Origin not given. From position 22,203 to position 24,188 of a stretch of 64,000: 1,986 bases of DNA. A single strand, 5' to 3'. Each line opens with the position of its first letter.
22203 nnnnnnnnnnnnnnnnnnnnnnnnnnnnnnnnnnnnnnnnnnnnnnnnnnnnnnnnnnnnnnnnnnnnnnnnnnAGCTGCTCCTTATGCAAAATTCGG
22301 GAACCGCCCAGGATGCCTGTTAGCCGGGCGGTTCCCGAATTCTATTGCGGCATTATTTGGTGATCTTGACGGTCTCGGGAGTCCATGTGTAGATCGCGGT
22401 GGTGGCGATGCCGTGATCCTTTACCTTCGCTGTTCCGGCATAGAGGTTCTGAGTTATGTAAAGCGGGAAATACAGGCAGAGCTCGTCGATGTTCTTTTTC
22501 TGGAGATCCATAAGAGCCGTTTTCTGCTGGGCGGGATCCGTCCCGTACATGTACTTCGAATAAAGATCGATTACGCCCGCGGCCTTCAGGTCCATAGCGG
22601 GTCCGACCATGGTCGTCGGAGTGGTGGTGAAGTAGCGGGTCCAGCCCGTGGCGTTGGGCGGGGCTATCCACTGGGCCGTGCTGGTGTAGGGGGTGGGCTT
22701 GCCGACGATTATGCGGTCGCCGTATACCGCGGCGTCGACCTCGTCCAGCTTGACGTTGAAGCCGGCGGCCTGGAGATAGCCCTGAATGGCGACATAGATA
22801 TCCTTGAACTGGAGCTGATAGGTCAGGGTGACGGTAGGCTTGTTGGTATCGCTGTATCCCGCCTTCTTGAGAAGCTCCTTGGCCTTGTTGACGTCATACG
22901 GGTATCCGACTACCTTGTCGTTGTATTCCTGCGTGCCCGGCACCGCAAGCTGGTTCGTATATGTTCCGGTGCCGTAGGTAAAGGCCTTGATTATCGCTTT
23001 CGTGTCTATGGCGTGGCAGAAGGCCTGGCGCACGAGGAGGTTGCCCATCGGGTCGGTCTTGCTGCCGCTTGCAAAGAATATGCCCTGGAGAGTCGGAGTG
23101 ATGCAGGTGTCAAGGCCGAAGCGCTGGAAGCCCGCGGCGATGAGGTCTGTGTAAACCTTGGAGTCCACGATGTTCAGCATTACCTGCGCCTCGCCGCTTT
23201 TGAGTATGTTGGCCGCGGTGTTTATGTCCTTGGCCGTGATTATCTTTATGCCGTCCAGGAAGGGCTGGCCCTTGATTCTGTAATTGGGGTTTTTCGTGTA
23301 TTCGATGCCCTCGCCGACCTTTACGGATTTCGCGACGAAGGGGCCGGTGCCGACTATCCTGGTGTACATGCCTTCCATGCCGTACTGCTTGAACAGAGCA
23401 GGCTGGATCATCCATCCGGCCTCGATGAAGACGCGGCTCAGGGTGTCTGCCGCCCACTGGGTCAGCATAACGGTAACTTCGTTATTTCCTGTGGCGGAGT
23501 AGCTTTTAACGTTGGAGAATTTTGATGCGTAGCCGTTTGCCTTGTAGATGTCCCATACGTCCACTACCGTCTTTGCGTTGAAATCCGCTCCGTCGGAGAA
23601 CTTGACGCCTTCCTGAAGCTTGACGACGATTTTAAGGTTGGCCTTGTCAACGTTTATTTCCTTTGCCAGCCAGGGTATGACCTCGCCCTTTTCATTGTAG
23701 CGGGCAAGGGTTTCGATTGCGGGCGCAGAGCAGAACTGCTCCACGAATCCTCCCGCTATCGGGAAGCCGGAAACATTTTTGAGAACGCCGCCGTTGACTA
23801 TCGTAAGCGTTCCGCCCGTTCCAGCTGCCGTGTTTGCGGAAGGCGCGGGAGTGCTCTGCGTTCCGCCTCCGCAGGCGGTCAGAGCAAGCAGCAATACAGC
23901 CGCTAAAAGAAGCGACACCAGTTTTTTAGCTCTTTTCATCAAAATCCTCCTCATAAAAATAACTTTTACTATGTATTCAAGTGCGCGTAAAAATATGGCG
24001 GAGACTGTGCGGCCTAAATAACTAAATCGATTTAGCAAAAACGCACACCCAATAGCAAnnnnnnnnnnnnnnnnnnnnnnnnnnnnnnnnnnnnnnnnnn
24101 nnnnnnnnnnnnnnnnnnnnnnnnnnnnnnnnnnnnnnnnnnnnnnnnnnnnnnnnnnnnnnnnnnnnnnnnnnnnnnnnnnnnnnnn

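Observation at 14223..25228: Candidate uncharacterised catabolic island: GRE + MmgE/PrpD + family-5 ABC importer + LacI regulator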

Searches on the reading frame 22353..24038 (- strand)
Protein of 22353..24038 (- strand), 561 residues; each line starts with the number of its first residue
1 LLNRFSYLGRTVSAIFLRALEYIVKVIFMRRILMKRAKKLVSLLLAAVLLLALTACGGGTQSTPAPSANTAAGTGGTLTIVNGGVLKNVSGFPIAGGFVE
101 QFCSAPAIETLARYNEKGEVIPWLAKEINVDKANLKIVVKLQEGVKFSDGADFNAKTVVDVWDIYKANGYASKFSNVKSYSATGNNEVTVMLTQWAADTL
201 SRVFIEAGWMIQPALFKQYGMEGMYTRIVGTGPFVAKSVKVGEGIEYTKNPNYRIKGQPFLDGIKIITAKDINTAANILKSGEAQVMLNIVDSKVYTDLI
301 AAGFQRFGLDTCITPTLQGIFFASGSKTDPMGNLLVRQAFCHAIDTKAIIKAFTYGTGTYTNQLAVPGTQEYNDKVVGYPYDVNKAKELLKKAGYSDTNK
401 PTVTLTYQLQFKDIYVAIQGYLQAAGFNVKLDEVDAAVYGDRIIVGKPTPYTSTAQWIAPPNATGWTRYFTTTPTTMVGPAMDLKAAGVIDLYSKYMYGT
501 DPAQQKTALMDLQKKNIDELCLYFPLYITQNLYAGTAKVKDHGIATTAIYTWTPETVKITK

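Call 3: search_protein_families(library=pfam, proteins=[window:22353-24038:-])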
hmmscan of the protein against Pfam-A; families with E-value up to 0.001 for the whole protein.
window:22353-24038:- (561 aa): 1 family
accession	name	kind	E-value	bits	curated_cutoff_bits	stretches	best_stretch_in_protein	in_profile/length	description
PF00496.27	SBP_bac_5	-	1.1e-55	189.7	32.4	1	119-463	1-354/368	Bacterial extracellular solute-binding proteins, family 5 Middle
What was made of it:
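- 22353..23939 (-): Family-5 solute-binding lipoprotein (528 aa). Pfam SBP_bac_5 190 bits (call 3).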

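Call 4: search_protein_families(library=ncbifam, proteins=[window:22353-24038:-])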
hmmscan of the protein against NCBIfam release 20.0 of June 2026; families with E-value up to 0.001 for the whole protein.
window:22353-24038:- (561 aa): 10 families
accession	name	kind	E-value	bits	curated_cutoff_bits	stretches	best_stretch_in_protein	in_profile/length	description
TIGR02294.1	nickel_nikA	equivalog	4.6e-30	104.6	393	1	108-401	36-333/501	nickel ABC transporter substrate-binding protein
NF011942.0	PRK15413.1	equivalog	2.1e-29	102.6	594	1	123-405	74-353/512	glutathione ABC transporter substrate-binding protein GsiB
NF045467.1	Opp4A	equivalog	1.4e-24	86.3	650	2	331-400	314-385/556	oligopeptide ABC transporter substrate-binding protein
NF045468.1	Opp5A_nikA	equivalog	2.2e-23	82.5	600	1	107-404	44-327/488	nickel ABC transporter substrate-binding protein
TIGR04028.1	SBP_KPN_01854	hypoth_equivalog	6.9e-21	74.4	468.5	1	118-397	42-333/509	TIGR04028 family ABC transporter substrate-binding protein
NF047575.1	opine_bind_CntA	exception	5e-17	61.7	800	1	108-403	66-368/535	staphylopine-dependent metal ABC transporter substrate-binding lipoprotein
NF043070.1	DppA_dipep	equivalog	5.8e-15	54.8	1005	1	224-398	203-371/535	dipeptide ABC transporter periplasmic-binding protein DppA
NF011689.0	PRK15109.1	equivalog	4.1e-08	32.3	560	1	218-399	202-377/547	ABC transporter substrate-binding protein SapA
NF058595.1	invert_tail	domain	2e-06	28.1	37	1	26-74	41-90/113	lipo-invert putative C-terminal anchoring domain-containing protein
NF007287.0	PRK09755.1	equivalog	3.9e-06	26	1098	0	228-406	206-382/535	ABC transporter substrate-binding protein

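Call 56: find_homologous_proteins(query=window:22353-23939:-, max_evalue=1e-30)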
Query window:22353-23939:- (528 aa): 70 proteins with E <= 1e-30 among 8000 candidates.
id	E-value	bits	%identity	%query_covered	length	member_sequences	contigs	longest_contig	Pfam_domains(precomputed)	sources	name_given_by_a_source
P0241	0.0e+0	1126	94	100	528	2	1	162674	PF00496.28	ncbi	-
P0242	5.5e-216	736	63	100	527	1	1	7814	PF00496.28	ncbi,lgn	-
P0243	9.4e-208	709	59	100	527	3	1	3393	PF00496.28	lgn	-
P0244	1.3e-140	488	47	100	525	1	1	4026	PF00496.28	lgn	-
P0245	1.5e-133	464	44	100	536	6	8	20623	PF00496.28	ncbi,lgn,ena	-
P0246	4.7e-130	453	44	96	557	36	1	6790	PF00496.28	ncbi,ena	-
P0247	6.4e-130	452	60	64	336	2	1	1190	PF00496.28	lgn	-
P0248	8.6e-130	452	44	90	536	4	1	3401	PF00496.28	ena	-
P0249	1.5e-125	438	42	100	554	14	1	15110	PF00496.28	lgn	-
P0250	7.4e-125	436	44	100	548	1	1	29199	PF00496.28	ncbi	-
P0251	2.2e-124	434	44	99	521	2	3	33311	PF00496.28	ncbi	-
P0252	1.4e-123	431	42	99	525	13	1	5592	PF00496.28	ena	-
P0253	3.0e-121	424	42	96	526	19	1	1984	PF00496.28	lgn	-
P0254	4.4e-119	417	42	99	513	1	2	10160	PF00496.28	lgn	-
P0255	1.3e-105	372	38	96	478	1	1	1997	PF00496.28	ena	-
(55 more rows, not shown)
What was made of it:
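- Closest known: Opp/Dpp/Nik/opine-type. Different: It belongs to a small family of 15 proteins at 38% identity or more (call 56).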

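Call 57: find_encoding_contigs(protein=P0242, flank=10000, max_places=1)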
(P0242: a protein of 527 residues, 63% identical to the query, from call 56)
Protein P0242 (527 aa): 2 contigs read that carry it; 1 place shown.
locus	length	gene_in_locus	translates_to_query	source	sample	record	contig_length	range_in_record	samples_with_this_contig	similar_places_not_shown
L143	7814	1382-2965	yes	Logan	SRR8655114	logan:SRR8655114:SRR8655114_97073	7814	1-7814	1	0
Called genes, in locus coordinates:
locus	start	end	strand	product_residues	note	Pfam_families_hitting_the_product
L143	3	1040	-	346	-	?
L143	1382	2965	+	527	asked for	PF00496:SBP_bac_5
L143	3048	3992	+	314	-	PF19300:BPD_transp_1_N, PF00528:BPD_transp_1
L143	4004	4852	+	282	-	PF12911:OppC_N, PF00528:BPD_transp_1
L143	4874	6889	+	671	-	PF00931:NB-ARC (faint), PF00004:AAA (faint), PF00005:ABC_tran, PF00006:ATP-synt_ab (faint), PF02463:SMC_N (faint), PF08352:oligo_HPY, PF00005:ABC_tran, PF08352:oligo_HPY, +4 more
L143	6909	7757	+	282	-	PF00561:Abhydrolase_1, PF12146:Hydrolase_4 (weak)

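Call 58: find_encoding_contigs(protein=P0245, flank=10000, max_places=2)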
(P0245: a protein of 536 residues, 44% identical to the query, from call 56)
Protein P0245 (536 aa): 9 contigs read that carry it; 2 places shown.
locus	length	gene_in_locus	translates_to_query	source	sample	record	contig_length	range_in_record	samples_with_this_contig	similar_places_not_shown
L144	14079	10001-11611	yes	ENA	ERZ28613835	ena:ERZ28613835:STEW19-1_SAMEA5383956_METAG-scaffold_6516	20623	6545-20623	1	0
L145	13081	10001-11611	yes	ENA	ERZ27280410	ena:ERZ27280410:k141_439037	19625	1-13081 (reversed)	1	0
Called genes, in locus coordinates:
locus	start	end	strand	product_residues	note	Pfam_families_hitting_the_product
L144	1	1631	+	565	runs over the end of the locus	PF00326:Peptidase_S9 (faint)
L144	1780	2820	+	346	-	-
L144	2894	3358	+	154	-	PF07331:TctB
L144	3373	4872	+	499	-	PF01970:TctA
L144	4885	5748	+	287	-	PF12697:Abhydrolase_6 (weak), PF00561:Abhydrolase_1, PF12146:Hydrolase_4 (faint)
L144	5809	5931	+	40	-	PF00135:COesterase (weak)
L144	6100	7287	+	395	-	PF00135:COesterase, PF20434:BD-FAE (faint)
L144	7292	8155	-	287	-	PF00756:Esterase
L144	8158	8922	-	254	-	PF00756:Esterase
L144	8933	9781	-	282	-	PF12697:Abhydrolase_6, PF00561:Abhydrolase_1, PF12146:Hydrolase_4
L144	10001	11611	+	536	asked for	PF00496:SBP_bac_5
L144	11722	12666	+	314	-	PF19300:BPD_transp_1_N, PF00528:BPD_transp_1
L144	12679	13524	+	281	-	PF12911:OppC_N, PF00528:BPD_transp_1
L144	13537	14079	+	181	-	?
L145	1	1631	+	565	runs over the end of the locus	PF00326:Peptidase_S9 (faint)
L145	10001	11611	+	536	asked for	PF00496:SBP_bac_5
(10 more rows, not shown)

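Call 59: find_encoding_contigs(protein=P0250, flank=10000, max_places=1)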
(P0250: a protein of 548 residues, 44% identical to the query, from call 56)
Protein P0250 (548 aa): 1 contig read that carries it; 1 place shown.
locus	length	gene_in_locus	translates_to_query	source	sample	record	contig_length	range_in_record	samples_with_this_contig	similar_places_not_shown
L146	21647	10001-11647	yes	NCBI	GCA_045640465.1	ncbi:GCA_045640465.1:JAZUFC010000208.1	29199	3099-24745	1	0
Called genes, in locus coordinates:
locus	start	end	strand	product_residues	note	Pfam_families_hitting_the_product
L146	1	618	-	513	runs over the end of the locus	PF00135:COesterase, PF20434:BD-FAE, PF07859:Abhydrolase_3 (faint)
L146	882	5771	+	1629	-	PF13205:Big_5, PF01835:MG2 (faint), PF07703:A2M_BRD (faint), PF00207:A2M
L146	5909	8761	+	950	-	-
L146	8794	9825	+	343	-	PF00356:LacI, PF13377:Peripla_BP_3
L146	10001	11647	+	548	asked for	PF00496:SBP_bac_5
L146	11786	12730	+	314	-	PF19300:BPD_transp_1_N, PF00528:BPD_transp_1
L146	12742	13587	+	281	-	PF12911:OppC_N, PF00528:BPD_transp_1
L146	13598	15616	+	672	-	PF00931:NB-ARC (faint), PF13191:AAA_16 (faint), PF00005:ABC_tran, PF00006:ATP-synt_ab (faint), PF02463:SMC_N (weak), PF08352:oligo_HPY, PF00005:ABC_tran, PF08352:oligo_HPY, +3 more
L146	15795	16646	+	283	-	PF12697:Abhydrolase_6, PF00561:Abhydrolase_1, PF12146:Hydrolase_4 (weak)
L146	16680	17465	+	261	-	PF00756:Esterase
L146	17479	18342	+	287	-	PF00756:Esterase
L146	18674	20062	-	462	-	PF01943:Polysacc_synt (weak), PF03023:MurJ, PF01554:MatE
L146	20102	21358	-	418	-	-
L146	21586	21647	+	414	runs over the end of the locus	PF02515:CoA_transf_3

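Call 60: find_encoding_contigs(protein=P0251, flank=10000, max_places=2)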
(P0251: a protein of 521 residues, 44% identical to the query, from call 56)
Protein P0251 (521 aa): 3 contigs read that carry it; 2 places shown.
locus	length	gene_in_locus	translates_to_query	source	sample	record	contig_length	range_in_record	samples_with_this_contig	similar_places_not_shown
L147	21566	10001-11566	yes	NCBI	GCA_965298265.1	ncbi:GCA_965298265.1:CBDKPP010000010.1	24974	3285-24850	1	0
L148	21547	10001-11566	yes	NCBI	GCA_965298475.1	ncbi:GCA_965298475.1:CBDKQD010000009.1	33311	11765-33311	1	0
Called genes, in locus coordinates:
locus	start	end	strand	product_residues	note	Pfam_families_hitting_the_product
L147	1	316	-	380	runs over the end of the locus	PF02771:Acyl-CoA_dh_N, PF02770:Acyl-CoA_dh_M, PF00441:Acyl-CoA_dh_1, PF08028:Acyl-CoA_dh_2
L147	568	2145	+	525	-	PF00501:AMP-binding, PF13193:AMP-binding_C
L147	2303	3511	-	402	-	PF02515:CoA_transf_3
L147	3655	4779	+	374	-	PF13556:HTH_30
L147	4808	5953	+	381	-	PF09587:PGA_cap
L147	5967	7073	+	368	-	-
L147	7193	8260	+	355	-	PF00356:LacI, PF00532:Peripla_BP_1, PF13377:Peripla_BP_3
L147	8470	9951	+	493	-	PF22848:ASD1_dom, PF06964:Alpha-L-AF_C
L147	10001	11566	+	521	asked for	PF00496:SBP_bac_5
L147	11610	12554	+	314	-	PF19300:BPD_transp_1_N, PF00528:BPD_transp_1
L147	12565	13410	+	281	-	PF12911:OppC_N (weak), PF00528:BPD_transp_1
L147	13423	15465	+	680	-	PF20720:nSTAND3 (faint), PF00005:ABC_tran, PF02463:SMC_N (faint), PF13191:AAA_16 (faint), PF13304:AAA_21 (faint), PF08352:oligo_HPY, PF00005:ABC_tran, PF08352:oligo_HPY, +1 more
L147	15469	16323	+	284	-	PF12697:Abhydrolase_6, PF00561:Abhydrolase_1, PF12146:Hydrolase_4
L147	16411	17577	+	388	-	PF06050:HGD-D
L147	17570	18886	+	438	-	PF06050:HGD-D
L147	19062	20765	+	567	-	PF17651:Raco_middle, PF14574:RACo_C_ter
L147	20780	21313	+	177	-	PF10050:DUF2284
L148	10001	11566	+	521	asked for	PF00496:SBP_bac_5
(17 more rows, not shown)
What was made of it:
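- Closest known: Opp/Dpp/Nik/opine-type. Different: That family's other members sit with esterases (calls 57-60).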

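Call 65: search_solved_structures(query=window:22353-23939:-, max_evalue=1e-10)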
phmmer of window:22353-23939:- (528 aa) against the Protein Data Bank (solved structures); distinct sequences matched with E-value up to 1e-10: 26.
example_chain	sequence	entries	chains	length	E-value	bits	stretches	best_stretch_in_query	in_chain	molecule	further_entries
5u4o_A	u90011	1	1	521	6.2e-30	107.6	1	5-401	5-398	ABC transporter substrate-binding protein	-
1uqw_A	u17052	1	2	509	5.5e-23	84.7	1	91-404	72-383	PUTATIVE BINDING PROTEIN YLIB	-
6hlx_A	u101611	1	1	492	6.2e-22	81.2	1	78-404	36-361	AgaA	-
2noo_A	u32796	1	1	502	2.8e-20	75.7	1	68-363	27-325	Nickel-binding periplasmic protein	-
8spm_A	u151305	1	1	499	2.4e-19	72.7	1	68-363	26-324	Nickel ABC transporter, nickel/metallophore periplasmic binding protein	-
3mzb_A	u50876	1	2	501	2.4e-19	72.7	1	68-363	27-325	Nickel-binding periplasmic protein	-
3qim_A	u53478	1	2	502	2.4e-19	72.7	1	68-363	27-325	Nickel-binding periplasmic protein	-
9t0v_A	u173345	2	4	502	2.4e-19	72.6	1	68-363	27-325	Nickel-binding periplasmic protein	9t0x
1zlq_A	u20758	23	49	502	2.4e-19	72.6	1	68-363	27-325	Nickel-binding periplasmic protein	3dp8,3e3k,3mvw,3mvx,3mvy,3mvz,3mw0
1uiu_A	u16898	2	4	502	2.5e-19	72.6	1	68-363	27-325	Nickel-binding periplasmic protein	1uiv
4oer_A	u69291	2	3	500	1.5e-18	70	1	69-363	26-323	NikA protein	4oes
9pl3_A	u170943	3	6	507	3.8e-17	65.4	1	74-436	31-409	Peptide ABC transporter, peptide-binding protein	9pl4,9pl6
7kz8_A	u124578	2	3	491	2.8e-16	62.5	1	71-496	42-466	Peptide/nickel transport system substrate-binding protein AapF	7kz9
8upi_A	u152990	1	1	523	5.5e-15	58.3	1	89-426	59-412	Peptide ABC transporter substrate-binding protein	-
5isu_A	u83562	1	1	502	8e-13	51.2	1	89-397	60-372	Lmo0135 protein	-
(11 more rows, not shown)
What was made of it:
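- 22353..23939 (-): Nearest solved structures are remote: 5u4o, GsiB/YliB, AgaA and NikA, all E>=6e-30 (call 65).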
